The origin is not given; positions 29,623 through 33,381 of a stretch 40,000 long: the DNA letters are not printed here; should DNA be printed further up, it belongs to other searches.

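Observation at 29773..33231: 1152-aa protein with an apparently split methyltransferase fold hosting a PAS and coiled-coil insertion, plus a GATase1-like C-terminus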

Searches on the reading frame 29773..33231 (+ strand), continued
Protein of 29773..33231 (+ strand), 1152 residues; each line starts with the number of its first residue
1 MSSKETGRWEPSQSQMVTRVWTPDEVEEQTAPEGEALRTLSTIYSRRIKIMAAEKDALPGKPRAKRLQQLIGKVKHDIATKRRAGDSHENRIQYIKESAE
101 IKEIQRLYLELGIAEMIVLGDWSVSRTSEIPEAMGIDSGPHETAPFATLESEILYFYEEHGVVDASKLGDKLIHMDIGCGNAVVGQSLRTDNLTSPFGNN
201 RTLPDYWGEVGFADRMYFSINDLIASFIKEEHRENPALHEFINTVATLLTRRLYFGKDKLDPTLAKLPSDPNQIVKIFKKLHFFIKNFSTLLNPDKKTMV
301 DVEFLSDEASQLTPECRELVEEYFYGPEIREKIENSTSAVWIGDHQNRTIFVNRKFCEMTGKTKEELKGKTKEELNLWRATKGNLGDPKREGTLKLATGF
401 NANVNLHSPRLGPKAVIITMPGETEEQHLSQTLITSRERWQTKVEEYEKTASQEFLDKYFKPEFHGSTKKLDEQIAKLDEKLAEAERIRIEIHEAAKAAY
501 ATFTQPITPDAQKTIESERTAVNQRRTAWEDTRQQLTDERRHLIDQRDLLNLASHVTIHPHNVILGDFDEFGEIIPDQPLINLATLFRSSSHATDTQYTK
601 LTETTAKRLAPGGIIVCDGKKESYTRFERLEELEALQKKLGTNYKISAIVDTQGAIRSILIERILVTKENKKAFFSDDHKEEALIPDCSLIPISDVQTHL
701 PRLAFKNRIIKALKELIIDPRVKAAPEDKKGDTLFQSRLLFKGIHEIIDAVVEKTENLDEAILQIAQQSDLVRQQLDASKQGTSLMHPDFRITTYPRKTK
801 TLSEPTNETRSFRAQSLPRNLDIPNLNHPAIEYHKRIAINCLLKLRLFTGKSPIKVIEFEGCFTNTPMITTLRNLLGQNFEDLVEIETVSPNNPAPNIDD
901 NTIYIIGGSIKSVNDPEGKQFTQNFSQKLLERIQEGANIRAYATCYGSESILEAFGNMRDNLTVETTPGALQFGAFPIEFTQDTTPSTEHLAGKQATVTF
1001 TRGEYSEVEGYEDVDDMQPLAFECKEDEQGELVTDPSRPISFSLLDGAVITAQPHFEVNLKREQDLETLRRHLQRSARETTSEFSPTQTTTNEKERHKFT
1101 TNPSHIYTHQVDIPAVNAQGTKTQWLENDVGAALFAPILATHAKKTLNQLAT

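Call 53: find_encoding_contigs(protein=P0037, flank=8000, max_places=3)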
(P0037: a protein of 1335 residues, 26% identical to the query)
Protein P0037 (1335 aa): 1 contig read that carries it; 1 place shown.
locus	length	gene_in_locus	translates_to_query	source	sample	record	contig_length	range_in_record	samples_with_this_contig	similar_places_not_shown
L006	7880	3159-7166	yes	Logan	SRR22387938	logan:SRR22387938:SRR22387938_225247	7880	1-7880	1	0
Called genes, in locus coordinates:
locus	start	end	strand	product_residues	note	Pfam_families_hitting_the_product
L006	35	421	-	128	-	PF04173:DoxD (faint), PF07681:DoxX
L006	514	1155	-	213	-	PF04542:Sigma70_r2 (faint), PF08281:Sigma70_r4_2 (weak)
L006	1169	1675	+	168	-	-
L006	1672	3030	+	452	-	-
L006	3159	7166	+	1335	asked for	PF00117:GATase (weak)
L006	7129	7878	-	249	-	?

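Call 54: find_encoding_contigs(protein=P0049, flank=8000, max_places=3)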
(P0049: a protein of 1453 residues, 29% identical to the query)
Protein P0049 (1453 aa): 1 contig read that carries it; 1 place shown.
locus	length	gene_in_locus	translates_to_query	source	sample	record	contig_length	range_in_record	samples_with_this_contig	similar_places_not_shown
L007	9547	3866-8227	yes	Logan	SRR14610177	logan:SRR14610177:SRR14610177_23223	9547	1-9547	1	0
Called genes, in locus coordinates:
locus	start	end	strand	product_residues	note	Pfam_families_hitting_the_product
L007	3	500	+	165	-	?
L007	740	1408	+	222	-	PF00590:TP_methylase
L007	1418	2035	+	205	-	PF07963:N_methyl (weak)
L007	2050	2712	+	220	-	-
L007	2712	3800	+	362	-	PF07963:N_methyl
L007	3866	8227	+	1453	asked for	-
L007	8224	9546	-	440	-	?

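Call 55: search_protein_families(library=pfam, proteins=[L006:7129-7878:-, L007:8224-9546:-], max_evalue=0.001)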
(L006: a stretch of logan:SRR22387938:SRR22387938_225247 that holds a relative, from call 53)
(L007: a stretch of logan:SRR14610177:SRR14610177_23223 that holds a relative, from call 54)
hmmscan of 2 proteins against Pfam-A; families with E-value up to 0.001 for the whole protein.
L006:7129-7878:- (249 aa): 3 families
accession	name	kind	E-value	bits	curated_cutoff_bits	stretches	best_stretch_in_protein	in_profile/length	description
PF13185.12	GAF_2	-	2.8e-07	31.3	28.6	1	93-231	2-135/136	GAF domain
PF01590.32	GAF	-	7.7e-07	30.2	22.4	1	96-231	3-133/133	GAF domain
PF13492.12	GAF_3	-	0.00024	22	27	1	95-231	2-127/129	GAF domain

L007:8224-9546:- (440 aa): 9 families
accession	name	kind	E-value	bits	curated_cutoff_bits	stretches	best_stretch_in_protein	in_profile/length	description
PF13426.13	PAS_9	-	1.1e-29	103.2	27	2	37-134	2-103/103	PAS domain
PF00989.32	PAS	-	7.7e-24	84.3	22.6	2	28-127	3-108/113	PAS fold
PF08448.16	PAS_4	-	1.8e-19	70.4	23.1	2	33-136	2-109/110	PAS fold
PF13188.13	PAS_8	-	9e-16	57.6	21.8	2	28-79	3-51/65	PAS domain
PF12860.13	PAS_7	-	2.5e-13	50.6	27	1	32-139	1-114/115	PAS fold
PF08447.18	PAS_3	-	5.1e-12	46.3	25.6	1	49-122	2-77/89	PAS fold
PF01590.32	GAF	-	5.9e-08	33.8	22.4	1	297-429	4-131/133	GAF domain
PF13185.12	GAF_2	-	2e-06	28.5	28.6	1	293-430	2-134/136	GAF domain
PF24820.1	Diguanyl_cycl_sensor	-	0.00069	20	28.1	0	149-187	2-40/109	Diguanylate cyclase-like sensor domain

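Call 56: predict_structure(alignment_id=A1)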
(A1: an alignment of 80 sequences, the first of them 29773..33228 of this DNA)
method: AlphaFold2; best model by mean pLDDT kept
length: 1152 residues; sequences in the alignment: 80
mean_pLDDT: 87.7   pTM: 0.81
mean pLDDT of the five models: 87.7, 86.8, 86.2, 86.2, 85.9
residues with pLDDT >= 90: 846; 70-90: 142; 50-70: 72; < 50: 92
segments of 3 or more residues with pLDDT < 50: 1-33, 337-355, 379-391, 393-401, 407-417
pLDDT, mean of each block of 10 residues (from residue 1): 38 39 40 71 95 96 97 93 89 91 96 93 88 90 85 96 87 97 94 84 93 97 96 97 95 90 95 94 89 89 81 96 86 56 41 47 58 49 40 47 49 46 59 63 81 95 87 90 94 91 76 87 94 94 84 95 96 97 97 96 98 97 96 98 98 97 97 97 96 98 98 97 94 93 95 97 97 95 93 90 83 96 96 98 98 98 98 98 97 90 98 96 98 98 98 98 96 98 95 98 97 97 96 97 98 98 96 94 75 61 85 95 94 97 97 92
secondary structure, 60 per line:
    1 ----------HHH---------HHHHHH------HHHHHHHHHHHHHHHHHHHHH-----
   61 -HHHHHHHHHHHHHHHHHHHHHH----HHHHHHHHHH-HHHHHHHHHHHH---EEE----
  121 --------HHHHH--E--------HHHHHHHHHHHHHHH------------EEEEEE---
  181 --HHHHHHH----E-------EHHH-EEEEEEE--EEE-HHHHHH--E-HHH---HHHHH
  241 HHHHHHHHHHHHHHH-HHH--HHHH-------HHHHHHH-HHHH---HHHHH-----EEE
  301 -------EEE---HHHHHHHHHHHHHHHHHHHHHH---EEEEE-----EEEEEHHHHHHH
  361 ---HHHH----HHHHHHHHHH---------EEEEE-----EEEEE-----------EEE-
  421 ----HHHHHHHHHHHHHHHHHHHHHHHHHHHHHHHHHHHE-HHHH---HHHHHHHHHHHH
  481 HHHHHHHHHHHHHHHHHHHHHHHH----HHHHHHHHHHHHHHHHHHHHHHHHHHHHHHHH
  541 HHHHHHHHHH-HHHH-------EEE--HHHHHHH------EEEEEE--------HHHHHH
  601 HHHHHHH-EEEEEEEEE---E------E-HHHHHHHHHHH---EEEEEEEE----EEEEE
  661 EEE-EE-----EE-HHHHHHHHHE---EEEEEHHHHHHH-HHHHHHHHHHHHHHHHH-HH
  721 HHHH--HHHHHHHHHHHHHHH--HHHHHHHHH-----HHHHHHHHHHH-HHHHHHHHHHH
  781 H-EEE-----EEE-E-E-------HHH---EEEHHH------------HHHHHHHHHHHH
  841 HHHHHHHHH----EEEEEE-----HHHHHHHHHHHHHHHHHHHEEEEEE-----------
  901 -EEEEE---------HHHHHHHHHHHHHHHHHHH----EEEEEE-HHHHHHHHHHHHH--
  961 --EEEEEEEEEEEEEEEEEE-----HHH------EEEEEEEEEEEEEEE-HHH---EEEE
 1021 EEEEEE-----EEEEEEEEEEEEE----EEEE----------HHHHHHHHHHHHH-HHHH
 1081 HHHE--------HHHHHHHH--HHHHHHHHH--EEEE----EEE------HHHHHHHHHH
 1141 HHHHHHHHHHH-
elements in order (helices of 4 or more, strands of 3 or more residues): H23-28 H35-55 H62-83 H88-97 H99-110 E114-116 H129-133 H145-159 E172-177 H183-189 E207-213 E216-218 H220-225 H236-255 H262-265 H273-279 H281-284 H288-292 E298-300 E308-310 H314-335 E339-343 E349-353 H354-360 H364-367 H372-381 E391-395 E401-405 E417-419 H425-459 H462-465 H469-504 H509-550 H552-555 E563-565 H568-574 E581-586 H595-607 E609-617 H630-640 E644-651 E656-663 H675-683 E688-692 H693-699 H701-717 H719-724 H727-741 H744-752 H758-768 H770-781 E783-785 E791-793 E811-813 H829-849 E854-859 H865-883 E884-889 E902-906 H916-934 E939-944 H946-958 E963-980 E995-1009 E1017-1026 E1032-1044 E1049-1052 H1063-1075 H1077-1083 H1093-1100 H1103-1111 E1114-1117 E1122-1124 H1131-1151
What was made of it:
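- On Class I SAM-dependent methyltransferase fold: The model has the right sequence of elements: β1 172-177, αA, β2 207-213, β3 563-565, αC, β4 581-586, αD, β5 609-617, αE, and the β6 644-651/β7 656-663 hairpin, all at pLDDT>90 (call 56).
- Closest known: PAS sensor domains. Same: The model has the two-strand, helices, three-strand order (call 56).
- Checked: The model shows three long helices at 425-459, 469-504 and 509-550 (call 56).
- Model: pLDDT 87.7, pTM 0.81, with the class I secondary-structure order (call 56). The high pTM (0.81, call 56) suggests a fixed inter-domain arrangement, which would be compatible with channelling. The confident model has exactly seven strands in the class I order (call 56).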

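Call 58: fold_search(model_id=the predicted structure, library=pdb)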
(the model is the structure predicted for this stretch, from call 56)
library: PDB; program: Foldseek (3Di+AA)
matches with E <= 10: 1055; with E <= 0.001: 38
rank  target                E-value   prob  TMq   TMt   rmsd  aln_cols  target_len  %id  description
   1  2vdj                  4.3e-07  1.00  0.17  0.62   5.7       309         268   12  Crystal Structure of Homoserine O-acetyltransferase (metA) from Bacillus Cereus with Homoserine (released 2008-01-22)
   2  2ghr                  1.9e-06  1.00  0.16  0.59   6.4       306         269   14  Crystal structure of homoserine o-succinyltransferase (NP_981826.1) from Bacillus cereus ATCC 10987 at 2.40 A resolution (released 2006-04-11)
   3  1o1y                  2.4e-06  1.00  0.17  0.71   5.5       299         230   11  Crystal structure of a glutamine amidotransferase (tm1158) from thermotoga maritima at 1.70 A resolution (released 2003-03-11)
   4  6mtg_B                2.4e-06  1.00  0.16  0.55   6.7       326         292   13  A Single Reactive Noncanonical Amino Acid is Able to Dramatically Stabilize Protein Structure (released 2019-06-26)
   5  7cbe_B                2.7e-06  1.00  0.16  0.54   8.5       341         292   13  Crystal structure of Homoserine O-succinyltransferase from Escherichia coli K-12 (released 2021-06-16)
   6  6mtg_A                2.8e-06  1.00  0.17  0.58   5.9       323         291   13  A Single Reactive Noncanonical Amino Acid is Able to Dramatically Stabilize Protein Structure (released 2019-06-26)
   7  7cbe_A                4.0e-06  1.00  0.16  0.54   8.3       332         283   14  Crystal structure of Homoserine O-succinyltransferase from Escherichia coli K-12 (released 2021-06-16)
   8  2h2w                  5.5e-06  1.00  0.15  0.52   5.9       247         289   12  Crystal structure of Homoserine O-succinyltransferase (EC 2.3.1.46) (Homoserine O-transsuccinylase) (HTS) (tm0881) from  (released 2006-07-18)
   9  8hx8_B                1.9e-05  1.00  0.13  0.23  10.4       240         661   14  Crystal structure of 4-amino-4-deoxychorismate synthase from Streptomyces venezuelae co-crystallized with chorismate (released 2023-10-18)
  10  2ywb_A                3.9e-05  1.00  0.13  0.29  10.9       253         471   18  Crystal structure of GMP synthetase from Thermus thermophilus (released 2007-10-23)
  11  1gpm_A                4.9e-05  1.00  0.13  0.27   6.5       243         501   12  ESCHERICHIA COLI GMP SYNTHETASE COMPLEXED WITH AMP AND PYROPHOSPHATE (released 1996-01-29)
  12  1l9x_B                6.1e-05  1.00  0.14  0.45   5.9       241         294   14  Structure of gamma-Glutamyl Hydrolase (released 2002-04-10)
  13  7sbc_A                6.1e-05  1.00  0.13  0.27   5.7       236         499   15  Crystal structure of a GMP synthase from Acinetobacter baumannii AB5075-UW (released 2021-10-06)
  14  1qdl_B                6.7e-05  1.00  0.13  0.67   5.2       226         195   12  THE CRYSTAL STRUCTURE OF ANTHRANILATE SYNTHASE FROM SULFOLOBUS SOLFATARICUS (released 1999-08-18)
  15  8hx7_A                6.7e-05  1.00  0.13  0.21  11.1       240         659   13  Crystal structure of 4-amino-4-deoxychorismate synthase from Streptomyces venezuelae co-crystallized with L-glutamine (released 2023-10-18)
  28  1l9x_A                1.7e-04  1.00  0.14  0.47   6.6       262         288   13  Structure of gamma-Glutamyl Hydrolase (released 2002-04-10)
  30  1l9x_D                1.9e-04  1.00  0.14  0.47   6.4       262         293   13  Structure of gamma-Glutamyl Hydrolase (released 2002-04-10)
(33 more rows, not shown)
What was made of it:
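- On Class I (triad) glutamine amidotransferase: 38 Foldseek hits at E<=1e-3, all of this fold (call 58).
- Closest known: Homoserine O-acyltransferase MetA/HTS. Same: It has a GATase1-like fold with a Cys-His-Glu acyl-enzyme triad (call 58).
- Foldseek hits are MetA, TM1158, GMP synthase and γ-glutamyl hydrolase, at 4e-7 to 1e-4 (call 58).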

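Call 68: find_encoding_contigs(protein=P0001, flank=3000, max_places=3)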
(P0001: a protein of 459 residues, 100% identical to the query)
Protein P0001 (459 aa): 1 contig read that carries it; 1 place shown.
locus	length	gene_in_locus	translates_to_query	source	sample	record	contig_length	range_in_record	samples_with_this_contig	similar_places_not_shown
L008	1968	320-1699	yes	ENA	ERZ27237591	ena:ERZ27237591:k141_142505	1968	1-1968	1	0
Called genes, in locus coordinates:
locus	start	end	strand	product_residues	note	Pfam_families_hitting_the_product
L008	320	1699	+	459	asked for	-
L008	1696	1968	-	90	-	?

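Call 72: search_protein_families(library=ncbifam, proteins=[P0002, P0007, P0009, P0005], max_evalue=0.01)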
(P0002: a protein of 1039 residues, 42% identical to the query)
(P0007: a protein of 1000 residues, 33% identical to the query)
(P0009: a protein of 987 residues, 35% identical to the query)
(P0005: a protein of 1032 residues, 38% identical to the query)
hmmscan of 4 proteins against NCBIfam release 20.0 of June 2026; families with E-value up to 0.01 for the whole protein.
P0002 (1039 aa): 2 families
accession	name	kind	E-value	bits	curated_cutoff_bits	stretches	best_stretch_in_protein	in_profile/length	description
NF005458.0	PRK07053.1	equivalog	0.0045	16.4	250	0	762-836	29-102/234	glutamine amidotransferase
NF006562.0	PRK09065.1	equivalog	0.0091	15.5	205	0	761-836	39-109/242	glutamine amidotransferase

P0007 (1000 aa): 6 families
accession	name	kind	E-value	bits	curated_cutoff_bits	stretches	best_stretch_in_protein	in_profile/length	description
NF000848.1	PRK00074.1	equivalog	6.7e-09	34.9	400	1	751-918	37-186/512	glutamine-hydrolyzing GMP synthase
TIGR00888.1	guaA_Nterm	equivalog_domain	1.3e-06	28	172.15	1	792-917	69-182/188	glutamine-hydrolyzing GMP synthase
NF006562.0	PRK09065.1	equivalog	0.00011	21.8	205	1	738-926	38-209/242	glutamine amidotransferase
NF001975.0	PRK00758.1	equivalog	0.0035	17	198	0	790-917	65-180/185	GMP synthase subunit A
NF005458.0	PRK07053.1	equivalog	0.0048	16.3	250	0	750-811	42-101/234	glutamine amidotransferase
NF005072.0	PRK06490.1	equivalog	0.0048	15.9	339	0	737-812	40-111/251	glutamine amidotransferase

P0009 (987 aa): 0 families

P0005 (1032 aa): 2 families
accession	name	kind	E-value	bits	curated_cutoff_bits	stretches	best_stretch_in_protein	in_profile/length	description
NF006562.0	PRK09065.1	equivalog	0.00016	21.3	205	1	691-798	5-111/242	glutamine amidotransferase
NF005849.0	PRK07765.1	equivalog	0.0072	15.6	308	0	766-798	65-96/219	aminodeoxychorismate/anthranilate synthase component II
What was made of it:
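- Closest known: Class I glutamine amidotransferase domains of the GuaA type. Different: Scores lie far below the NCBIfam equivalog cutoffs (call 72).
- Tried and rejected: NCBIfam gave only sub-threshold GATase hits (call 72).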

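Call 73: search_protein_families(library=padloc, proteins=[window:29773-33231:+, P0007, P0009], max_evalue=0.01)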
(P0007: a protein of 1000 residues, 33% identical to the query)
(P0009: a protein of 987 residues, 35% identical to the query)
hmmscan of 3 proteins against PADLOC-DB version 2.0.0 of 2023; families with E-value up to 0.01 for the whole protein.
window:29773-33231:+ (1152 aa): 0 families

P0007 (1000 aa): 0 families

P0009 (987 aa): 0 families
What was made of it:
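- Tried and rejected: PADLOC gave no defence-system match (call 73).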

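Call 82: search_protein_families(library=pfam, alignment_id=A4, max_evalue=0.001)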
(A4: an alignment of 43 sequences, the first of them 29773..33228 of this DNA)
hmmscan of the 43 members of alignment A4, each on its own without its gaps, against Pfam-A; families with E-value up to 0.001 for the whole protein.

A. member 1, window:29773-33228:+ (1152 aa): 3 families
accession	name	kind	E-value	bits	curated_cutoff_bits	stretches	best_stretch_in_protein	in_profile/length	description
PF00989.32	PAS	-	2.4e-05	24.7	22.6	1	331-371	5-45/113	PAS fold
PF13188.13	PAS_8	-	0.00022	21.4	21.8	1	333-378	7-53/65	PAS domain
PF13426.13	PAS_9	-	0.00026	21.7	27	0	339-376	3-40/103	PAS domain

B. families by the number of members that match (of 43 scanned): 8 families
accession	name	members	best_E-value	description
PF00117.34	GATase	19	1.5e-10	Glutamine amidotransferase class-I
PF13489.12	Methyltransf_23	3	2.5e-05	Methyltransferase domain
PF13649.12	Methyltransf_25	2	0.00017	Methyltransferase domain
PF00989.32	PAS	1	2.4e-05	PAS fold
PF13188.13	PAS_8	1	0.00022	PAS domain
PF13426.13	PAS_9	1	0.00026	PAS domain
PF00072.30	Response_reg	1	0.00053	Response regulator receiver domain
PF05918.17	API5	1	0.00053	Apoptosis inhibitory protein 5 (API5)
